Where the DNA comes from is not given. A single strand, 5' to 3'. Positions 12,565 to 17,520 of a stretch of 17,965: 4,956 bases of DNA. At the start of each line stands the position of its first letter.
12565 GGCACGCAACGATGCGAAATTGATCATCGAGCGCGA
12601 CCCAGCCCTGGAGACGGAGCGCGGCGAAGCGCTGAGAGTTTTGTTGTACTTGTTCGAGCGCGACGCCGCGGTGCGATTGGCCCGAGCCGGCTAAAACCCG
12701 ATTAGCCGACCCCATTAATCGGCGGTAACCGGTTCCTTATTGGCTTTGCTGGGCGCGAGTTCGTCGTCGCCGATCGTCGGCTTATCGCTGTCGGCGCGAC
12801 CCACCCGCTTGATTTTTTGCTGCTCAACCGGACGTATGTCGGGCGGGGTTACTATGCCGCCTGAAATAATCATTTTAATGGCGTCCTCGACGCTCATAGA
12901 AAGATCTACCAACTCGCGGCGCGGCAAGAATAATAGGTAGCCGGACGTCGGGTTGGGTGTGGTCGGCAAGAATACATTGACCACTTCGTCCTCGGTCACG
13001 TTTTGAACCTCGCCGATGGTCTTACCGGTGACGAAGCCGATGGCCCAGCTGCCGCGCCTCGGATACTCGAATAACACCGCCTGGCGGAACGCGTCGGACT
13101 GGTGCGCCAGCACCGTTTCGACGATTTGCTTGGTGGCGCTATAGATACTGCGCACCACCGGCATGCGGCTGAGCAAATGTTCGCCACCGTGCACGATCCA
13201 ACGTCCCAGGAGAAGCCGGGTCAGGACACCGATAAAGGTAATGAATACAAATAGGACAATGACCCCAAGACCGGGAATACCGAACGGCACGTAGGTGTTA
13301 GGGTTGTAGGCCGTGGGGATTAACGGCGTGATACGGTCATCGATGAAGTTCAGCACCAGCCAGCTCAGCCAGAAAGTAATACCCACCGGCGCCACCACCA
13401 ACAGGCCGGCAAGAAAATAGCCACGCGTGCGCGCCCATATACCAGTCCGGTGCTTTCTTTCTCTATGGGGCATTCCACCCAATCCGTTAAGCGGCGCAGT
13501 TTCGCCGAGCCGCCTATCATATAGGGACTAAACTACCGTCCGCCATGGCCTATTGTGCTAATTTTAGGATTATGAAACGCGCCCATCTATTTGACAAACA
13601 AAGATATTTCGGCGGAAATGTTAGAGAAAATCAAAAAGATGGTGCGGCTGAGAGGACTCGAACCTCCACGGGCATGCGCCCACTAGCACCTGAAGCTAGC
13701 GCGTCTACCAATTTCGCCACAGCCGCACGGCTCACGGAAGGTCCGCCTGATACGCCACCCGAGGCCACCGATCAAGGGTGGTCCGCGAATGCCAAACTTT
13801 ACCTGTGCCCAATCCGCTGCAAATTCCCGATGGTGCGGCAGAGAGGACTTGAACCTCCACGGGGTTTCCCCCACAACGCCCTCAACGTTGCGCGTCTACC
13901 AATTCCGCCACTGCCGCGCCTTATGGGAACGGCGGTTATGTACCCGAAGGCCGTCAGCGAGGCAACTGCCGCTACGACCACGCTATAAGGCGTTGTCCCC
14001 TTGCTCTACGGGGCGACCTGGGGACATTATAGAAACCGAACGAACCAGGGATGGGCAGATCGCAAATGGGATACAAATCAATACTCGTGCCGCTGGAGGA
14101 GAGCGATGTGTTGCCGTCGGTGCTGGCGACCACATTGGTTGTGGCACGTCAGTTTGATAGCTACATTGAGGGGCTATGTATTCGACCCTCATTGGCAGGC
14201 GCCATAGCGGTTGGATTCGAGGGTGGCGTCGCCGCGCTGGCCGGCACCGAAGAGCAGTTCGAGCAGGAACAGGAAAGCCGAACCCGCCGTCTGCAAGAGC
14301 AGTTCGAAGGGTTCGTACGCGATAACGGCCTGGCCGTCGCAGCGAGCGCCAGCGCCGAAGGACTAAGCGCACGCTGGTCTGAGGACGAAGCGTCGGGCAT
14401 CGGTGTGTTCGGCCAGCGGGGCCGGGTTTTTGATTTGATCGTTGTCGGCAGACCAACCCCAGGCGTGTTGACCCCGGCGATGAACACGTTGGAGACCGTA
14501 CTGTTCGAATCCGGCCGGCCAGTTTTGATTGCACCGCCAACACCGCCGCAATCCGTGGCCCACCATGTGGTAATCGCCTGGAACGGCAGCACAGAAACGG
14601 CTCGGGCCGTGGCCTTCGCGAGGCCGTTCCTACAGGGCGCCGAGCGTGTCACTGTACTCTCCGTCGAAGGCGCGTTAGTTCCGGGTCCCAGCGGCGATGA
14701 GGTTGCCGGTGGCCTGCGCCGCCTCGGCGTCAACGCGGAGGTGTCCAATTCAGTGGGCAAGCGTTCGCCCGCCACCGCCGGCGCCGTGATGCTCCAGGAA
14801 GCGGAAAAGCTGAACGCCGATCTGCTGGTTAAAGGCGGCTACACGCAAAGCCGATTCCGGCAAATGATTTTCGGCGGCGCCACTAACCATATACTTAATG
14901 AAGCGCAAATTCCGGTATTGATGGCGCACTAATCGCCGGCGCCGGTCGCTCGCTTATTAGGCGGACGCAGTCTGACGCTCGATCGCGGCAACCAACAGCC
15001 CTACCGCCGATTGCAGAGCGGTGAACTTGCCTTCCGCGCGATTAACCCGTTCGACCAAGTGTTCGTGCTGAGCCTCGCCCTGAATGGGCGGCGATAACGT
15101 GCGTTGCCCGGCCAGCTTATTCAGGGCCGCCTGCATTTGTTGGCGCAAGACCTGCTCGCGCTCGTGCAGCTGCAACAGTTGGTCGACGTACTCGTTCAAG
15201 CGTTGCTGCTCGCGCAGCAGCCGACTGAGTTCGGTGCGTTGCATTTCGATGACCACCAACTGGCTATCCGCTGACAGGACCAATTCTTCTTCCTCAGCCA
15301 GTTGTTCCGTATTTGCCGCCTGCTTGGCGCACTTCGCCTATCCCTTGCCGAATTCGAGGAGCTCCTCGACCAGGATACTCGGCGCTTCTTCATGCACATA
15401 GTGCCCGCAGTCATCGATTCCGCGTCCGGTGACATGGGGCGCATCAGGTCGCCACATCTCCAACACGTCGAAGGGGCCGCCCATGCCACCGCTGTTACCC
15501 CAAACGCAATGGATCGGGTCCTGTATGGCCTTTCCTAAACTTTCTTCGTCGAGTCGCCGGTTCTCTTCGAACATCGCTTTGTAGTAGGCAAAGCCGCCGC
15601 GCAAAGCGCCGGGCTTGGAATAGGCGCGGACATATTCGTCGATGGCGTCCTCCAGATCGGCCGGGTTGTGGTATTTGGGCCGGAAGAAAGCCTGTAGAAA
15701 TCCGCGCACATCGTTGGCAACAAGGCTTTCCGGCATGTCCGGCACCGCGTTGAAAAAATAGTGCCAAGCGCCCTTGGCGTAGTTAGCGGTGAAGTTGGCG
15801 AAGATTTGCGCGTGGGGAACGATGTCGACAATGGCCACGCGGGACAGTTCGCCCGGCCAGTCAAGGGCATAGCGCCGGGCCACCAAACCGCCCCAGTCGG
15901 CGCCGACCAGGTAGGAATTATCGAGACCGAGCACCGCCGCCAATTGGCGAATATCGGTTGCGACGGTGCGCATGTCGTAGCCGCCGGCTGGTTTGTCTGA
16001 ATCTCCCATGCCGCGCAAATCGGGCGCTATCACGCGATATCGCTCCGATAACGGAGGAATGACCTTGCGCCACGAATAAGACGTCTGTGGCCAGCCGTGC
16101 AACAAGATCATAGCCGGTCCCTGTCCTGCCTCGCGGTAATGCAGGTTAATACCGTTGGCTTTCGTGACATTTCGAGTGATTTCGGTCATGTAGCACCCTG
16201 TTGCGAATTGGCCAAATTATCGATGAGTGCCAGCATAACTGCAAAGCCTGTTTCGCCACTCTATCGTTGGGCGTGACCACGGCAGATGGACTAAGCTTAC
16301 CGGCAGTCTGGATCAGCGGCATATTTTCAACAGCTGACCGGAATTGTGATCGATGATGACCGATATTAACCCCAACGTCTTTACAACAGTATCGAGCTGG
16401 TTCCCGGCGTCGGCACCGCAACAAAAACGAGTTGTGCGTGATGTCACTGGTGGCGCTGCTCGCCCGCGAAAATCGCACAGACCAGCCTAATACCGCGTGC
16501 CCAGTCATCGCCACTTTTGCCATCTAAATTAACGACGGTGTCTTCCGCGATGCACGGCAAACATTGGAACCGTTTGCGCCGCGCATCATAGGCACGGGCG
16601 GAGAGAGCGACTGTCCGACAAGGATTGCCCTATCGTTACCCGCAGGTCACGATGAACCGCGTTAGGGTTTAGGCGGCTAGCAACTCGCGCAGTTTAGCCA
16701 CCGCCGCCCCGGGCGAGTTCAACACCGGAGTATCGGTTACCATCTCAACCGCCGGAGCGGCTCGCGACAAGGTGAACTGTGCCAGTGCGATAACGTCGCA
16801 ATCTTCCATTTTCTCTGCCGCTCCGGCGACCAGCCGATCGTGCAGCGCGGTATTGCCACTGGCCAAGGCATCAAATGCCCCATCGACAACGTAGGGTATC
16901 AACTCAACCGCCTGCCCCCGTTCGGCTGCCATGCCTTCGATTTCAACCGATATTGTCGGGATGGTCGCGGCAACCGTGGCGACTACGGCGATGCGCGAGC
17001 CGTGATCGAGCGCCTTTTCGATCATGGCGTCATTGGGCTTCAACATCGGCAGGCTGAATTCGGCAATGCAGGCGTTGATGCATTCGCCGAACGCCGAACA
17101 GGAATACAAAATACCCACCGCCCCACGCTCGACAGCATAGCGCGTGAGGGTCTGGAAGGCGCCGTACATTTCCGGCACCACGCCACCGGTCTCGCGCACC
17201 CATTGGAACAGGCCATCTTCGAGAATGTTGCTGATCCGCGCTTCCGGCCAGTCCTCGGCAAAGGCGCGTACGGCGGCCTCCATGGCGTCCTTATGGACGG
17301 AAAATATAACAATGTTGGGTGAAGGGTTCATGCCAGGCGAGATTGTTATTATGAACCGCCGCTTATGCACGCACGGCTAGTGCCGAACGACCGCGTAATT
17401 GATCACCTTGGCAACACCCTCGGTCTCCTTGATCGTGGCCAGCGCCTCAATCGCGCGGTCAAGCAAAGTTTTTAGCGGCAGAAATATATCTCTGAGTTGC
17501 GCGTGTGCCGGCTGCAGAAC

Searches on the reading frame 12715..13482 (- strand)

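Call 91: search_protein_families(library=pfam, proteins=[window:12715-13482:-], max_evalue=0.001)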
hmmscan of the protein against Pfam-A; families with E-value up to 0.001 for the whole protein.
window:12715-13482:- (255 aa): 1 family
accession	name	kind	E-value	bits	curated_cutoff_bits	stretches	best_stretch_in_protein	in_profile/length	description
PF04367.18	DUF502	-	7.2e-37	126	23.8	1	75-180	1-107/107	Protein of unknown function (DUF502)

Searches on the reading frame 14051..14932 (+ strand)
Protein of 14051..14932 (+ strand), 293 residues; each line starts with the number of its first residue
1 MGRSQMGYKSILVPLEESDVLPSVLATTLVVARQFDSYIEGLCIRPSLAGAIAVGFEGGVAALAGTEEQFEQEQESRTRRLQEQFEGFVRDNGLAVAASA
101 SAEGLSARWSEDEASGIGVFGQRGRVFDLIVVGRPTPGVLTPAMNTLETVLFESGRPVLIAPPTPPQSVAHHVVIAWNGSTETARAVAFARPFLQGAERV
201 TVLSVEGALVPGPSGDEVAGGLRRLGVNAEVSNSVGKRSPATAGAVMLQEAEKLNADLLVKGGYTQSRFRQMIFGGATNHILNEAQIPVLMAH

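Call 91: search_protein_families(library=pfam, proteins=[window:14051-14932:+], max_evalue=0.001)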
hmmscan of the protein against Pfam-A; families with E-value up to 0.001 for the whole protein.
window:14051-14932:+ (293 aa): 1 family
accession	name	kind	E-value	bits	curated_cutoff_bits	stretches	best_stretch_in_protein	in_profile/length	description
PF00582.32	Usp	-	8.2e-11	43.1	24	1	235-292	83-140/141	Universal stress protein family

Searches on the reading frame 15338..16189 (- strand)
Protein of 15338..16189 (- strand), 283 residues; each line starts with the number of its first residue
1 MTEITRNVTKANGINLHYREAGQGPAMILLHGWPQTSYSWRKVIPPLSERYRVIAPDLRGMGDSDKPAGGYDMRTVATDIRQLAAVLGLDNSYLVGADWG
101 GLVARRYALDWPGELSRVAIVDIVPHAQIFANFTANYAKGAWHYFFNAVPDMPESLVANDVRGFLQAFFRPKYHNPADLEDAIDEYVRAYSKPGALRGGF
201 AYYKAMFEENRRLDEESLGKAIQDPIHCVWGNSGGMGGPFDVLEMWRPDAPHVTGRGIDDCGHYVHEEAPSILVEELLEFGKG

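Call 91: search_protein_families(library=pfam, proteins=[window:15338-16189:-], max_evalue=0.001)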
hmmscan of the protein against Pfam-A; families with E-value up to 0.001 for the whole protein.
window:15338-16189:- (283 aa): 3 families
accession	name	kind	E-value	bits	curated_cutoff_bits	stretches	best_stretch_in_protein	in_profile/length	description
PF00561.26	Abhydrolase_1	-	3.1e-33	115.9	25.8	1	25-270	1-245/245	alpha/beta hydrolase fold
PF12697.13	Abhydrolase_6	-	1.7e-19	71.8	26.3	1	28-274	2-215/217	Alpha/beta hydrolase family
PF12146.15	Hydrolase_4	-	0.00017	21.4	27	1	27-119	7-105/239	Serine aminopeptidase, S33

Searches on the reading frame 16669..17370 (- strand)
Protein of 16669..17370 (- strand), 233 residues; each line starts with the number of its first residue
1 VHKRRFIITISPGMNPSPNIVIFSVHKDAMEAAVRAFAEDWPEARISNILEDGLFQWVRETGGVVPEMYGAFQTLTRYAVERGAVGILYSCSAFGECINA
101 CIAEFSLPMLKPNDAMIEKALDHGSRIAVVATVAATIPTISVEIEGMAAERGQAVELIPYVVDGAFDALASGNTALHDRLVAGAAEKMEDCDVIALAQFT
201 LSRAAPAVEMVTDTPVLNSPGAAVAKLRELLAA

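Call 91: search_protein_families(library=pfam, proteins=[window:16669-17370:-], max_evalue=0.001)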
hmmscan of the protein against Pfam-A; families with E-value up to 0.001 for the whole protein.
window:16669-17370:- (233 aa): 1 family
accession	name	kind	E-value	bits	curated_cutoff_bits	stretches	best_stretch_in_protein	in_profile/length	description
PF01177.27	Asp_Glu_race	-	1.1e-10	42.2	31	1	73-226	58-210/211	Asp/Glu/Hydantoin racemase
